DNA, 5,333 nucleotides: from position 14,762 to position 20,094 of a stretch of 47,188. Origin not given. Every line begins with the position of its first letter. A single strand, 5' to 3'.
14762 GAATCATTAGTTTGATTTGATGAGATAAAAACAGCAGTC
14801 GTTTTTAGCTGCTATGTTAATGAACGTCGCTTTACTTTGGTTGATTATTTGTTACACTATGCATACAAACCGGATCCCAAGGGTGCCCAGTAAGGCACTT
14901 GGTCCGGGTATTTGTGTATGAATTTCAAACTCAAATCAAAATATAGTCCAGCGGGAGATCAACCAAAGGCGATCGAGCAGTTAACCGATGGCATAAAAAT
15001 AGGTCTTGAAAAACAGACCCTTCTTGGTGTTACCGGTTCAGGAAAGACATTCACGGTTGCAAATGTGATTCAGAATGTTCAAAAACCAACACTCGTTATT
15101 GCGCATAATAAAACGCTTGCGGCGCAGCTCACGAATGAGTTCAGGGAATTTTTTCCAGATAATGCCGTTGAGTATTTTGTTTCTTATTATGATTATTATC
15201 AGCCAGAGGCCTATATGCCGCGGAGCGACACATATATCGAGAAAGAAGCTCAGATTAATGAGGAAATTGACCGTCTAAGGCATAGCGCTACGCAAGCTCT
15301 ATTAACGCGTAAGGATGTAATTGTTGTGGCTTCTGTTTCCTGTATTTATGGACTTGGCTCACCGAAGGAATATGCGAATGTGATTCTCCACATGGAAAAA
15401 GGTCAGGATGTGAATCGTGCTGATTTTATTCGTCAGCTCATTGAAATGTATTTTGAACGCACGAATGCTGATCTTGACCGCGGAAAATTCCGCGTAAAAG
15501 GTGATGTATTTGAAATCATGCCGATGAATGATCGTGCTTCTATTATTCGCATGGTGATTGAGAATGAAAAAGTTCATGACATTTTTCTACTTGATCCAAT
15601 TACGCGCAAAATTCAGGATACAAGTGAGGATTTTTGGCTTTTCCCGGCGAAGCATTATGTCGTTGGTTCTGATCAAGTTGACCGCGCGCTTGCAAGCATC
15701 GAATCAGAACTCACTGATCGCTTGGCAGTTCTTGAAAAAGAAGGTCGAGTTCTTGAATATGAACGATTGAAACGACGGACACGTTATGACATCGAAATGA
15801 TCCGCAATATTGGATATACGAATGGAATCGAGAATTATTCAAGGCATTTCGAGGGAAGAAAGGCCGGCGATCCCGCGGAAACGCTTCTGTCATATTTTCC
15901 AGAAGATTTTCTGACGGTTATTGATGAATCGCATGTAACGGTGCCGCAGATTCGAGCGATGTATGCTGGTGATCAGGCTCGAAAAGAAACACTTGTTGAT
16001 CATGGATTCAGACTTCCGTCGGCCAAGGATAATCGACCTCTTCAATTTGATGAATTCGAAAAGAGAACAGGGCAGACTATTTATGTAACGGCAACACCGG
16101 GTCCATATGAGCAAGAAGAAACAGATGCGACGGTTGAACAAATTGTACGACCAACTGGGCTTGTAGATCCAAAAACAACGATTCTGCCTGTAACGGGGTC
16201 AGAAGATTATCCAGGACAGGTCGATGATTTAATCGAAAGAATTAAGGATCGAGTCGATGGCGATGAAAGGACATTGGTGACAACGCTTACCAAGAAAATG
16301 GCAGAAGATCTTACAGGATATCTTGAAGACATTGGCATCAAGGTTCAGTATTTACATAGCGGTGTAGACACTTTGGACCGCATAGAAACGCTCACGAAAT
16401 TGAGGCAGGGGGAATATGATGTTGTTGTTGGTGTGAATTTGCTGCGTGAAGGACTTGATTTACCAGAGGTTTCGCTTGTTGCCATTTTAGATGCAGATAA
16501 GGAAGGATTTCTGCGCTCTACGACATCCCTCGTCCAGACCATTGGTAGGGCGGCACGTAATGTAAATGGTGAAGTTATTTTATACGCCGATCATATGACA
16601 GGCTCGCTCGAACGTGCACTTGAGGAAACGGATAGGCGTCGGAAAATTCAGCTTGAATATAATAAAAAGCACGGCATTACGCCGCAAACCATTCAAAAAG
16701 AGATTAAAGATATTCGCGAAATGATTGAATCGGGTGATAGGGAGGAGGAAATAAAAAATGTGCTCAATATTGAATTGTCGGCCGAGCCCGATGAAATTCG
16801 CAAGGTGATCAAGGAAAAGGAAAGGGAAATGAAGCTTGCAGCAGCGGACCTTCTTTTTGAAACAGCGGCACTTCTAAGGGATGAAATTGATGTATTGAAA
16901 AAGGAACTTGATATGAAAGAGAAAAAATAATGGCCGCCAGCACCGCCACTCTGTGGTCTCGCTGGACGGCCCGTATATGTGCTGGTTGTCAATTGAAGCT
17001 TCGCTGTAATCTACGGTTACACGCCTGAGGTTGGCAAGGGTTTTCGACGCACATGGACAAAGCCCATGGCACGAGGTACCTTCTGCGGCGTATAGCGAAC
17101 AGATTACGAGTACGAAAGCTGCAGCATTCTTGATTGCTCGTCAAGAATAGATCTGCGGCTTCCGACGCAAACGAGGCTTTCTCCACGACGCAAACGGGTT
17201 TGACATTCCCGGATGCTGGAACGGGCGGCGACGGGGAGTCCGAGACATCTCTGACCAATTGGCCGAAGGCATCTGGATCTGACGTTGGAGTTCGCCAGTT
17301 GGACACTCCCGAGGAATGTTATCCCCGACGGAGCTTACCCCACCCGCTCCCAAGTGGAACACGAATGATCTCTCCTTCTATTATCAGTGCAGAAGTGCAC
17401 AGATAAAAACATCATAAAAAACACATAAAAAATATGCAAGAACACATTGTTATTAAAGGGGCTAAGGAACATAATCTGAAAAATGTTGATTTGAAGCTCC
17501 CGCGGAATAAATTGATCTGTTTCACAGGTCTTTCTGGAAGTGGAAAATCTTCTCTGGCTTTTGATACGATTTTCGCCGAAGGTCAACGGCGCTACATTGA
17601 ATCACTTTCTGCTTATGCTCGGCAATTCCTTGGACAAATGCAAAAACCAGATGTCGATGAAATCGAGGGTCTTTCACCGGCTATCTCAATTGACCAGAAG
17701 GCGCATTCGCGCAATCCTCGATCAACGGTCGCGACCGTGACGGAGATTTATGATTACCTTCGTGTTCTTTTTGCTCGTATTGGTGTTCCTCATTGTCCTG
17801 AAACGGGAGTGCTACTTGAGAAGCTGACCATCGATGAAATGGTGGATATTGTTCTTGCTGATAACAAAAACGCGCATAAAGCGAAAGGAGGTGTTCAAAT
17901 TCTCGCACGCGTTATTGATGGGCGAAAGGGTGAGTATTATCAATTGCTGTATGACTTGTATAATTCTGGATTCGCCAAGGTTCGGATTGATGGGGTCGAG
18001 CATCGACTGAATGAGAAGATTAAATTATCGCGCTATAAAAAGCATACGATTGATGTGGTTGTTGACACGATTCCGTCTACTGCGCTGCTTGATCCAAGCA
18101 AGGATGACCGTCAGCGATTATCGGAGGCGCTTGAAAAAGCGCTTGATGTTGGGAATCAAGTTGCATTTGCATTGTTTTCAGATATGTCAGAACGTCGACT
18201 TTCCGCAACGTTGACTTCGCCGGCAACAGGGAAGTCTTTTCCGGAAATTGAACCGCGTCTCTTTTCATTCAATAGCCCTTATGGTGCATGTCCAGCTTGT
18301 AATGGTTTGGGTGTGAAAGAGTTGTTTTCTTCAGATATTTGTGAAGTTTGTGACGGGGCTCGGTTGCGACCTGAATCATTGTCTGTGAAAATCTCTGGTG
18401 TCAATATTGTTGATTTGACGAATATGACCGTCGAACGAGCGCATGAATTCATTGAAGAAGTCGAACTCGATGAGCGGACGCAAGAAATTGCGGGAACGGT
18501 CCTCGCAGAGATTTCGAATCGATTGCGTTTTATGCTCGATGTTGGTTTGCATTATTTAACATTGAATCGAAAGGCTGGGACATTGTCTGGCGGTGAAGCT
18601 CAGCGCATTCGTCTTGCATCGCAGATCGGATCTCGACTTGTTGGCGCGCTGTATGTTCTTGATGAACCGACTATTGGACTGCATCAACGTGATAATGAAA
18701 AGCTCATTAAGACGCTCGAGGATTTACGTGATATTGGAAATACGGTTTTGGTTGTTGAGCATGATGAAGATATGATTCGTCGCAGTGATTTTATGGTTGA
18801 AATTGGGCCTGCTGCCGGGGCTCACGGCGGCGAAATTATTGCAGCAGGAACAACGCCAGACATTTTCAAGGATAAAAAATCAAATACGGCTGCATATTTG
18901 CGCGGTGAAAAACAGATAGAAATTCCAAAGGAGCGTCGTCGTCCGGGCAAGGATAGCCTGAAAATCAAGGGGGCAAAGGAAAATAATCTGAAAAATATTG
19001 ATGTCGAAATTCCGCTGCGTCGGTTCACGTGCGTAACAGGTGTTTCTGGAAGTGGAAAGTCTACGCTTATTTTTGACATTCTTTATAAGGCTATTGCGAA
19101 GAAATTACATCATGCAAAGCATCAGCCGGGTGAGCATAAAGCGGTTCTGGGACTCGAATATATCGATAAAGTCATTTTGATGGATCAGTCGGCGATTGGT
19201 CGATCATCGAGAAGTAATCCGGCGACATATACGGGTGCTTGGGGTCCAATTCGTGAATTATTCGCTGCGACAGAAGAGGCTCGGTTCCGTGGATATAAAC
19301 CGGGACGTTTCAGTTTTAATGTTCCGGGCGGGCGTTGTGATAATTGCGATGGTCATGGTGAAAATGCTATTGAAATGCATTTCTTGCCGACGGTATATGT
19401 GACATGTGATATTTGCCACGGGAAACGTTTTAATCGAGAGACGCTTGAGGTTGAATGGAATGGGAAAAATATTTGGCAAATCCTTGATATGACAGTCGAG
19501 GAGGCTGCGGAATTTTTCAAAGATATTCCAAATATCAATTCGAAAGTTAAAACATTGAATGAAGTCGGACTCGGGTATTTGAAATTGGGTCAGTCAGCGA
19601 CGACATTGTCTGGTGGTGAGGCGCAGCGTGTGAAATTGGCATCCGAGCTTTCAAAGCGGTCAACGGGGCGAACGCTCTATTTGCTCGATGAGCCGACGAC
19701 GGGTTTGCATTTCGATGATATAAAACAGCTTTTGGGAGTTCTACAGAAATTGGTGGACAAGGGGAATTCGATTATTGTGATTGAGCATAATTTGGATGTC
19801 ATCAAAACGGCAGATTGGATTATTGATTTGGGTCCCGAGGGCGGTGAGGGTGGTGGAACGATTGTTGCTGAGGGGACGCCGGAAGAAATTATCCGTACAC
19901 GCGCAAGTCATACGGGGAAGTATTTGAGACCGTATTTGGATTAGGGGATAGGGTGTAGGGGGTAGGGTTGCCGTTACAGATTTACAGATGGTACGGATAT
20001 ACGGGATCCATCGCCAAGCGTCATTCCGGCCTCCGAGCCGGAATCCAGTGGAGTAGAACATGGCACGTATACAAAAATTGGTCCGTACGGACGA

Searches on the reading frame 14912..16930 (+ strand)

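Call 77: search_protein_families(library=ncbifam, proteins=[window:14912-16930:+], max_evalue=0.01)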
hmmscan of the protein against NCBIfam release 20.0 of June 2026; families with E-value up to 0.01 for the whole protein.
window:14912-16930:+ (672 aa): 41 families (the best 25 are shown)
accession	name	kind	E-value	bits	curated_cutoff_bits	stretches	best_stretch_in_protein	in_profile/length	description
NF003673.1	PRK05298.1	equivalog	7.3e-303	1005.9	743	1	4-664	1-652/653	excinuclease ABC subunit UvrB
TIGR00631.1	uvrb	equivalog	5.5e-302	1003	750.1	1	4-662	1-657/658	excinuclease ABC subunit UvrB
NF004067.0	PRK05580.1-4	equivalog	6.7e-12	44.6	763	1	492-576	528-620/737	primosomal protein N'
TIGR00595.1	priA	equivalog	2.6e-11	42.8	230.35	1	460-561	274-383/509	replication restart helicase PriA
NF004066.1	PRK05580.1-3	equivalog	3.3e-11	42.2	813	2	493-557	582-654/788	primosomal protein N'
NF004070.0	PRK05580.2-2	equivalog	1.7e-10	39.7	921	1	492-586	526-628/729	primosomal protein N'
TIGR00580.2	mfd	equivalog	4.7e-10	38.5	800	2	176-285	1-105/907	transcription-repair coupling factor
NF004065.0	PRK05580.1-1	equivalog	1.2e-09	37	858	1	493-575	523-613/731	primosomal protein N'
NF053631.1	RNA_helic_CshA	equivalog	3.4e-09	36.1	646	1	448-617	234-399/434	degradosome RNA helicase CshA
NF004068.0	PRK05580.1-5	equivalog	1.4e-08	33.3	1249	1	481-557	573-661/795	primosomal protein N'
NF008394.0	PRK11192.1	equivalog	3.2e-08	32.8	507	1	451-613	247-409/441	ATP-dependent RNA helicase SrmB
NF010337.0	PRK13766.1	equivalog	7.7e-08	30.9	610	1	449-639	364-558/781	Hef nuclease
TIGR00643.1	recG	equivalog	1.2e-07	30.9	659.4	1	461-552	470-555/629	ATP-dependent DNA helicase RecG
NF004069.0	PRK05580.2-1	equivalog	2.2e-07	29.7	767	1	460-574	389-509/612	primosomal protein N'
NF007966.0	PRK10689.1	equivalog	2.3e-07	28.9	1329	1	34-273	16-237/1148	transcription-repair coupling factor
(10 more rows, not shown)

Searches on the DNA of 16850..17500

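Call 47: search_rna_families(source=window, start=16850, end=17500, threshold=evalue, max_evalue=1)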
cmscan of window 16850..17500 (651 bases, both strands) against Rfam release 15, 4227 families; matches with E-value up to 1: 1.
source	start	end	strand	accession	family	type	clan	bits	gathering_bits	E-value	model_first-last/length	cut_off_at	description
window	16907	16936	+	RF01100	PK-BYV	Cis-reg;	-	18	50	0.36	1-40/40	no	3'-terminal pseudoknot in BYV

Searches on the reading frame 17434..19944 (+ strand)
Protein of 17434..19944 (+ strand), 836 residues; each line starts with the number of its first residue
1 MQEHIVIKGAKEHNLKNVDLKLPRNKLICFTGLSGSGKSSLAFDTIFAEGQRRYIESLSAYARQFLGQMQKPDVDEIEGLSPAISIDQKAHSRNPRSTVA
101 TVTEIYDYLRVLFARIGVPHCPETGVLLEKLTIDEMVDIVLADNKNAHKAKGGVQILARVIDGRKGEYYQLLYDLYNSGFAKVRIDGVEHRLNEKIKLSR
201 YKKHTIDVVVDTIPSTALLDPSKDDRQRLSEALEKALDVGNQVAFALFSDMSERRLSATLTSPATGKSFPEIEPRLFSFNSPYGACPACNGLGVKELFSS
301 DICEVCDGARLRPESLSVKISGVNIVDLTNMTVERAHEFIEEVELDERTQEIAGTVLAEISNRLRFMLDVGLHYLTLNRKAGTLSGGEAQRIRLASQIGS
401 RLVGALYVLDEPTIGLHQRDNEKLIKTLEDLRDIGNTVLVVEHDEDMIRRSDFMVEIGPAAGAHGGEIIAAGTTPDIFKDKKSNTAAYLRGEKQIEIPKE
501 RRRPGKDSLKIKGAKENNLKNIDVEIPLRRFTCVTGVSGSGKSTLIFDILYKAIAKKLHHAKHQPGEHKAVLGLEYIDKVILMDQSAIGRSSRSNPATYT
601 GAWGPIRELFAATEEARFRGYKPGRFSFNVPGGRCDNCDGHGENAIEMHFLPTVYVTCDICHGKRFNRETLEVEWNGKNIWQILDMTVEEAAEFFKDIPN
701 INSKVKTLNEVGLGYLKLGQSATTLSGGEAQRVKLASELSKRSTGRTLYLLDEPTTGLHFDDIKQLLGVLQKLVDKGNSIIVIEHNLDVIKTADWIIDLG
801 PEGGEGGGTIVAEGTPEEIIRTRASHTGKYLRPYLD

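Call 56: list_cluster_members(proteins=[L003:7377-8132:+, L003:3439-5055:-, L003:73-1095:-, window:17434-19944:+, window:41544-43001:-, window:34799-37432:+, window:27423-28943:-, window:5232-5912:-])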
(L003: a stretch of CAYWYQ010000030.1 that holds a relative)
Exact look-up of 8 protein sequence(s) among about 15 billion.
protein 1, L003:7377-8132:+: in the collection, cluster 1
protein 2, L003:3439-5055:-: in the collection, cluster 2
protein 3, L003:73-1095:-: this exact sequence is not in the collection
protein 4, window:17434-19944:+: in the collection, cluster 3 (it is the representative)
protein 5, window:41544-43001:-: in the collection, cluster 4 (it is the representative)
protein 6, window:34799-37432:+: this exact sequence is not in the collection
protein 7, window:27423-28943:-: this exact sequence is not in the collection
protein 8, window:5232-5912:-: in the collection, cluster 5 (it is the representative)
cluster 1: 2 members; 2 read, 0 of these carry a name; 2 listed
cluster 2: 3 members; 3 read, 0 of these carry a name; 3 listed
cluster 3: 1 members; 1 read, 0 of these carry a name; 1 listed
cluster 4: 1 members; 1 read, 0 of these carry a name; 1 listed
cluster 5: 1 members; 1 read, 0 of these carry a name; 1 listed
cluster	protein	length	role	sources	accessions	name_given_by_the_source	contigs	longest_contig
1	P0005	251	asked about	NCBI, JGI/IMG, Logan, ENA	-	-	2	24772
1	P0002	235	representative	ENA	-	-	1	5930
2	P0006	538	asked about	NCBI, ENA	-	-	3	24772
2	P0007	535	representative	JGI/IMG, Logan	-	-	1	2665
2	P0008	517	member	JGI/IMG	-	-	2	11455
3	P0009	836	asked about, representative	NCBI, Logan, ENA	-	-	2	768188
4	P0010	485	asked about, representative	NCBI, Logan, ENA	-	-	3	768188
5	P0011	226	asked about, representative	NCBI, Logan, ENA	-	-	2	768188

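Call 62: search_protein_families(library=padloc, proteins=[P0005], max_evalue=1)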
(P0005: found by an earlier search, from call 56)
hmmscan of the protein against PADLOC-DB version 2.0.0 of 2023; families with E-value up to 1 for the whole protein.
P0005 (251 aa): 0 families

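Call 77: search_protein_families(library=ncbifam, proteins=[window:17434-19944:+, P0005], max_evalue=0.01)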
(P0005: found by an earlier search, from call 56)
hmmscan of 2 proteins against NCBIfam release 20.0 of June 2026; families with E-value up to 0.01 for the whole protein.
window:17434-19944:+ (836 aa): 184 families (the best 25 are shown)
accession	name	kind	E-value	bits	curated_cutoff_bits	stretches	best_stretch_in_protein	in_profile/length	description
NF001503.0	PRK00349.1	equivalog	0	1322.3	1147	2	296-835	402-941/943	excinuclease ABC subunit UvrA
TIGR00630.1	uvra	equivalog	0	1255.8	729.8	2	297-820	400-924/924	excinuclease ABC subunit UvrA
NF001885.0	PRK00635.1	equivalog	2.9e-199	664.5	3054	3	299-835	395-919/1809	excinuclease ABC subunit A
TIGR04521.1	ECF_ATPase_2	equivalog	9.4e-37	126.6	330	3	706-823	126-236/279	energy-coupling factor transporter ATPase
NF040873.1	AztA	equivalog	5.6e-36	123.9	220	3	706-797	102-189/191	zinc ABC transporter ATP-binding protein AztA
TIGR03608.1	L_ocin_972_ABC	subfamily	1.3e-35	122.8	254.85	2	701-799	112-206/206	putative bacteriocin export ABC transporter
TIGR02857.1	CydD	equivalog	6.5e-34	117.8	435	3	709-799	442-529/529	thiol reductant ABC exporter subunit CydD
TIGR02673.1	FtsE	equivalog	1.8e-32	112.7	264.85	3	700-792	113-202/214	cell division ATP-binding protein FtsE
TIGR04520.1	ECF_ATPase_1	equivalog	1.6e-31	109.7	315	3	702-823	114-227/269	energy-coupling factor transporter ATPase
NF010068.0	PRK13548.1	equivalog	3.7e-29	101.6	261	2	706-822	120-233/261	heme ABC transporter ATP-binding protein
TIGR00972.1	3a0107s01c2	equivalog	2.2e-27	96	343.2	3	377-492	138-246/248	phosphate ABC transporter ATP-binding protein PstB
NF008409.0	PRK11231.1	equivalog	1.8e-26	93.1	375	2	720-822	134-228/255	Fe(3+) dicitrate ABC transporter ATP-binding protein FecE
TIGR01166.1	cbiO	subfamily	2.7e-26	92.2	211.8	2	708-789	112-189/190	cobalt ABC transporter, ATP-binding protein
TIGR03873.1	F420-0_ABC_ATP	hypoth_equivalog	2e-25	89.5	372.4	2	720-820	133-225/256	putative F420-0 ABC transporter ATP-binding protein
TIGR02211.1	LolD_lipo_ex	equivalog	5.6e-25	88.1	307.75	2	705-798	123-213/221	lipoprotein-releasing ABC transporter ATP-binding protein LolD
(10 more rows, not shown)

P0005 (251 aa): 0 families
